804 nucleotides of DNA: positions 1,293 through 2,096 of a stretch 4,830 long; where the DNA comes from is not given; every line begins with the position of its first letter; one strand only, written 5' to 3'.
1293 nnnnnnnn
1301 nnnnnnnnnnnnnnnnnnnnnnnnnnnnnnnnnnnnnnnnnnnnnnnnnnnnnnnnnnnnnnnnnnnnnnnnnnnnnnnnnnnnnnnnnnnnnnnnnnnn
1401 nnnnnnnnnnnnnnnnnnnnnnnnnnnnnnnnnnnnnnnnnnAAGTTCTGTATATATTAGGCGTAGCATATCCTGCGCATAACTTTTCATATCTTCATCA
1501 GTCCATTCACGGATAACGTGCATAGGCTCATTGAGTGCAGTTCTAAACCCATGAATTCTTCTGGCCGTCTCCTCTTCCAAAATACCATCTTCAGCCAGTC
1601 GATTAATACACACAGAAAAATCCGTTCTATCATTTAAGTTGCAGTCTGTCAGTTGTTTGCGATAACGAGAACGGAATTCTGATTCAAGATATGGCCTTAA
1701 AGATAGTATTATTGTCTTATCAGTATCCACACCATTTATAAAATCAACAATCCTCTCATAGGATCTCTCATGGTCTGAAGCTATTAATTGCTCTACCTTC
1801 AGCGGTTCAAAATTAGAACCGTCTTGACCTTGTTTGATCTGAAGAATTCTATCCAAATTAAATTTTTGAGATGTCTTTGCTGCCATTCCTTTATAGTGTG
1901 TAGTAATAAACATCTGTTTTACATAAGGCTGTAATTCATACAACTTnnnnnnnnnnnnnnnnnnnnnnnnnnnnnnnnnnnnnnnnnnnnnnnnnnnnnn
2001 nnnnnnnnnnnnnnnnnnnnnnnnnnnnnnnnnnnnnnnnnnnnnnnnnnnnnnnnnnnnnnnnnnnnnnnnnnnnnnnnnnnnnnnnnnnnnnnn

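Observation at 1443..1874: C-terminal ~145-aa domain without a motif I can place: possible novel effector module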

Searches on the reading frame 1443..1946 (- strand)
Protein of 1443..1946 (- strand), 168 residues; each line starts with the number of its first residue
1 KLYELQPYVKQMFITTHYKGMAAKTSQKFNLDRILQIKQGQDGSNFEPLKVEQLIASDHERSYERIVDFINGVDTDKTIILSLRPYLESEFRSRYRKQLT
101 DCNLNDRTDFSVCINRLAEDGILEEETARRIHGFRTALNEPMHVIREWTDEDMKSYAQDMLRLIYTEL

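Call 3: search_protein_families(library=pfam, proteins=[window:1443-1874:-], max_evalue=1)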
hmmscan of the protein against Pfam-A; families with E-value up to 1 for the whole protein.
window:1443-1874:- (144 aa): 2 families
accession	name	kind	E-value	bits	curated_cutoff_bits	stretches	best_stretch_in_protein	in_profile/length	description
PF13643.11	DUF4145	-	0.058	13.9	23.1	1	77-131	28-82/88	Domain of unknown function (DUF4145)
PF04952.20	AstE_AspA_hybrid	-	0.15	12.5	25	1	17-40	25-48/76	AstE/AspA barrel-sandwich hybrid domain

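Call 4: search_protein_families(library=padloc, proteins=[window:1443-1874:-], max_evalue=1)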
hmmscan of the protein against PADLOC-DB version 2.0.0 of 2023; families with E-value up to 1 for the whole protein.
window:1443-1874:- (144 aa): 1 family
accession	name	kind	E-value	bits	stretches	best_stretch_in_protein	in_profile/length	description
PDLC04895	PDC-S06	-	1.3e-24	84.7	1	9-144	647-780/784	-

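Call 5: search_protein_families(library=ncbifam, proteins=[window:1443-1874:-], max_evalue=1)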
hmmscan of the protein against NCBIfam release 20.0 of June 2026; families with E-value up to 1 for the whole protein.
window:1443-1874:- (144 aa): 0 families

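Call 10: search_protein_families(library=phrogs, proteins=[window:1443-1874:-], max_evalue=1)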
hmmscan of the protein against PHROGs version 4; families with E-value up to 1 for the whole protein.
window:1443-1874:- (144 aa): 1 family
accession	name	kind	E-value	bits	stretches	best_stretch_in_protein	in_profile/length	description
phrog_8412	-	unknown function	0.29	12.3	0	70-95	38-63/77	-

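Call 14: find_homologous_proteins(query=window:1443-1946:-, max_evalue=0.001)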
Query window:1443-1946:-: 34 candidates shared short words with the query, none scored E <= 0.001.

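Call 25: search_solved_structures(query=A2, max_evalue=10, show_alignments=3)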
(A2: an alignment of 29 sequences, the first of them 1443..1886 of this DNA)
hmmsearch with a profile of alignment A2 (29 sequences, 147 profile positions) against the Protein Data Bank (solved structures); distinct sequences matched with E-value up to 10: 10.
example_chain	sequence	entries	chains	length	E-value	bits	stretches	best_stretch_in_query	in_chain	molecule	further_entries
6spe_t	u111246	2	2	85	0.24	14.3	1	53-109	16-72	30S ribosomal protein S20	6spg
6spc_t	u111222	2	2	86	0.25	14.2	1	53-109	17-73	30S ribosomal protein S20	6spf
7unr_t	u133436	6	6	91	0.27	14.1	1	53-109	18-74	30S ribosomal protein S20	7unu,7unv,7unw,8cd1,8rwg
1wgw_A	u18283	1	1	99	0.29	14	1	64-112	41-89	'Signal Recognition Particle 54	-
7bkf_A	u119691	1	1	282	0.43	13.5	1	84-123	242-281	Putative polysaccharide deacetylase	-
6r6g_AB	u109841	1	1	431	0.44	13.4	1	65-113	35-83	Signal recognition particle 54 kDa protein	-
4ue5_D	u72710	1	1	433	0.45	13.4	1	65-113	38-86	SIGNAL RECOGNITION PARTICLE 54 KDA PROTEIN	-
5l3q_A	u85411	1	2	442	0.52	13.2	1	65-113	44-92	Signal recognition particle 54 kDa protein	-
7nfx_x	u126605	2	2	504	0.6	13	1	65-113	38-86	Signal recognition particle 54 kDa protein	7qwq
2j37_W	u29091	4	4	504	0.62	12.9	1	65-113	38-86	SIGNAL RECOGNITION PARTICLE 54 KDA PROTEIN (SRP54) | Signal recognition particle 54 kDa protein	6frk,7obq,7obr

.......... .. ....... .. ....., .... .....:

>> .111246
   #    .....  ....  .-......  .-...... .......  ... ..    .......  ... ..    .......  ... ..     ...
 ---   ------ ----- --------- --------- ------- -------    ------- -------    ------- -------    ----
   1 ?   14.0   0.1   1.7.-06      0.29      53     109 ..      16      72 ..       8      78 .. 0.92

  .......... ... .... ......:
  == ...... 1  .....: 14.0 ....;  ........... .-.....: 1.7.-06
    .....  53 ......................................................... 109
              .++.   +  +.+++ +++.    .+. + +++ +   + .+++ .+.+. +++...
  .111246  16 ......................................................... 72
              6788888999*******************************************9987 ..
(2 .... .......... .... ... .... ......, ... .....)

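Call 26: search_protein_families(library=pfam, alignment_id=A2, max_evalue=1)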
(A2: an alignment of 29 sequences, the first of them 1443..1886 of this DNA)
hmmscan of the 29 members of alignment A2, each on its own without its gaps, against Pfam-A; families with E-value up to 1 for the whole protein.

A. member 1, window:1443-1886:- (148 aa): 2 families
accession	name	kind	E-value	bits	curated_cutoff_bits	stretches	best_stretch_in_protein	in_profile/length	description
PF13643.11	DUF4145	-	0.057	13.9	23.1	1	81-135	28-82/88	Domain of unknown function (DUF4145)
PF04952.20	AstE_AspA_hybrid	-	0.14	12.6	25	1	21-44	25-48/76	AstE/AspA barrel-sandwich hybrid domain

B. families by the number of members that match (of 29 scanned): 28 families (the first 25 are shown)
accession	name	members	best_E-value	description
PF13643.11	DUF4145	13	0.00031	Domain of unknown function (DUF4145)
PF04691.17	ApoC-I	2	0.02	Apolipoprotein C-I (ApoC-1)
PF18731.6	HEPN_Swt1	2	0.035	Swt1-like HEPN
PF08929.15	PoNi_C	2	0.052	PoNe immunity proteins (PoNi), C-terminal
PF16809.10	NleF_casp_inhib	1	0.0029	NleF caspase inhibitor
PF19890.4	DUF6363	1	0.0067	Domain of unknown function (DUF6363)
PF12008.13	EcoR124_C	1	0.013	Type I restriction and modification enzyme - subunit R C terminal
PF12554.13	MOZART1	1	0.017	Mitotic-spindle organizing gamma-tubulin ring associated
PF06436.16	Pneumovirus_M2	1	0.017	Pneumovirus matrix protein 2 (M2)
PF04426.17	Bul1_C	1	0.031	Bul1 C terminus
PF19323.4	KCTD4_C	1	0.034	BTB/POZ domain-containing protein KCTD4 C-terminus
PF18330.7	Lig_C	1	0.049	Ligase Pab1020 C-terminal region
PF12607.13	DUF3772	1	0.053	Protein of unknown function (DUF3772)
PF09246.16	PHAT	1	0.056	PHAT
PF10548.14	P22_AR_C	1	0.067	P22AR C-terminal domain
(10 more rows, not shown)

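Call 29: predict_structure(alignment_id=A2)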
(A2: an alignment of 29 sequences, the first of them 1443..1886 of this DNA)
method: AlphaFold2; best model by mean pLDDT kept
length: 148 residues; sequences in the alignment: 29
mean_pLDDT: 81.7   pTM: 0.67
mean pLDDT of the five models: 81.7, 80.3, 79.9, 75.2, 71.3
residues with pLDDT >= 90: 70; 70-90: 46; 50-70: 22; < 50: 10
segments of 3 or more residues with pLDDT < 50: 1-10
pLDDT, mean of each block of 10 residues (from residue 1): 45 62 67 67 90 85 91 92 91 94 94 89 79 92 90
secondary structure, 60 per line:
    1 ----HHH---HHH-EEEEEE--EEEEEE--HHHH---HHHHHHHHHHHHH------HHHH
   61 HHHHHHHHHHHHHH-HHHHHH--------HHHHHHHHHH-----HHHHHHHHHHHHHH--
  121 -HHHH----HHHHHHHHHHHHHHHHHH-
elements in order: E15-20 E23-28 H31-34 H38-50 H57-74 H76-81 H90-99 H105-118 H122-125 H130-147

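Call 39: fold_search(model_id=the predicted structure, library=pdb)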
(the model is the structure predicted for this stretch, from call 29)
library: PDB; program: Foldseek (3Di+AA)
matches with E <= 10: 104; with E <= 0.001: 0
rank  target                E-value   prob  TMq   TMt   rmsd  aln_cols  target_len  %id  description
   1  8yuf_A                1.4e-01  0.87  0.38  0.41   8.3       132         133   10  Crystal structure of HEPN (Q64A) toxin (released 2025-04-02)
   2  7bxo_G                1.6e-01  0.85  0.37  0.40   6.1       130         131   14  Crystal structure of the toxin-antitoxin with AMP-PNP (released 2020-09-30)
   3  6m6w_H                2.5e-01  0.91  0.43  0.48   4.9       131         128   11  Crystal structure the toxin-antitoxin MntA-HpeT mutant-Y104A (released 2020-09-30)
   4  6m6u_H                2.7e-01  0.92  0.44  0.48   5.0       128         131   13  Crystal structure the toxin-antitoxin MntA-HpeT mutant-D39ED41E (released 2020-09-30)
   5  6m6w_B                2.8e-01  0.91  0.44  0.48   5.2       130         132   13  Crystal structure the toxin-antitoxin MntA-HpeT mutant-Y104A (released 2020-09-30)
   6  8yuf_B                4.0e-01  0.77  0.38  0.41   7.0       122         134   11  Crystal structure of HEPN (Q64A) toxin (released 2025-04-02)
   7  6m6u_D                4.2e-01  0.63  0.38  0.41   6.1       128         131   13  Crystal structure the toxin-antitoxin MntA-HpeT mutant-D39ED41E (released 2020-09-30)
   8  6m6u_I                4.4e-01  0.57  0.37  0.40   6.3       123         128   14  Crystal structure the toxin-antitoxin MntA-HpeT mutant-D39ED41E (released 2020-09-30)
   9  7bxo_F                4.7e-01  0.72  0.39  0.42   5.6       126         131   10  Crystal structure of the toxin-antitoxin with AMP-PNP (released 2020-09-30)
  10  6m6u_G                4.9e-01  0.84  0.45  0.50   4.6       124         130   14  Crystal structure the toxin-antitoxin MntA-HpeT mutant-D39ED41E (released 2020-09-30)
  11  7bxo_D                4.9e-01  0.51  0.35  0.38   6.5       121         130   12  Crystal structure of the toxin-antitoxin with AMP-PNP (released 2020-09-30)
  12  5yep_B                5.5e-01  0.75  0.42  0.45   5.1       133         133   13  Crystal structure of SO_3166-SO_3165 from Shewanella oneidensis (released 2018-03-28)
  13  1wwp_A                5.8e-01  0.96  0.53  0.63   3.7       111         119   16  Crystal structure of ttk003001694 from Thermus Thermophilus HB8 (released 2005-07-12)
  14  7bxo_H                6.5e-01  0.54  0.37  0.41   6.1       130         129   12  Crystal structure of the toxin-antitoxin with AMP-PNP (released 2020-09-30)
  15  5yep_C                8.6e-01  0.69  0.44  0.48   5.4       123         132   14  Crystal structure of SO_3166-SO_3165 from Shewanella oneidensis (released 2018-03-28)
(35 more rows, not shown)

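Call 51: search_protein_representatives(alignment_id=A2)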
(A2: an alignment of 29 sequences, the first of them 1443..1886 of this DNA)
Query: 29 sequences, 147 profile positions. Proteins with E-value up to 0.001 (for the whole library): 297; up to 1e-10: 217; up to 1e-30: 27. The best 150 are listed.
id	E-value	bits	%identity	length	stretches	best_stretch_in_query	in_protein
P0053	9.4e-49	181.1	-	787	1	1-146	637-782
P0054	9.4e-49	181.1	-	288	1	1-146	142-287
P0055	2.5e-48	179.7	-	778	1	1-146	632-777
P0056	2.1e-45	170.2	-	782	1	1-146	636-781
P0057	1.6e-44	167.4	-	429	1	1-146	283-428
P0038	3.0e-43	163.3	-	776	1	1-147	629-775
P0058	3.9e-41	156.4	-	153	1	1-147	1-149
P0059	1.5e-39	151.3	-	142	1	8-146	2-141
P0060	3.0e-39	150.3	-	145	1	6-146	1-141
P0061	4.0e-39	149.8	-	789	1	2-147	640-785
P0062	1.1e-38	148.5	-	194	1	1-146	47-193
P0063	1.3e-36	141.8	-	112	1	36-147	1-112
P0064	3.5e-35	137.1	-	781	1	11-146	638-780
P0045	6.1e-34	133.0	-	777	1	1-146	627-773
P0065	7.7e-33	129.5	-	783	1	11-145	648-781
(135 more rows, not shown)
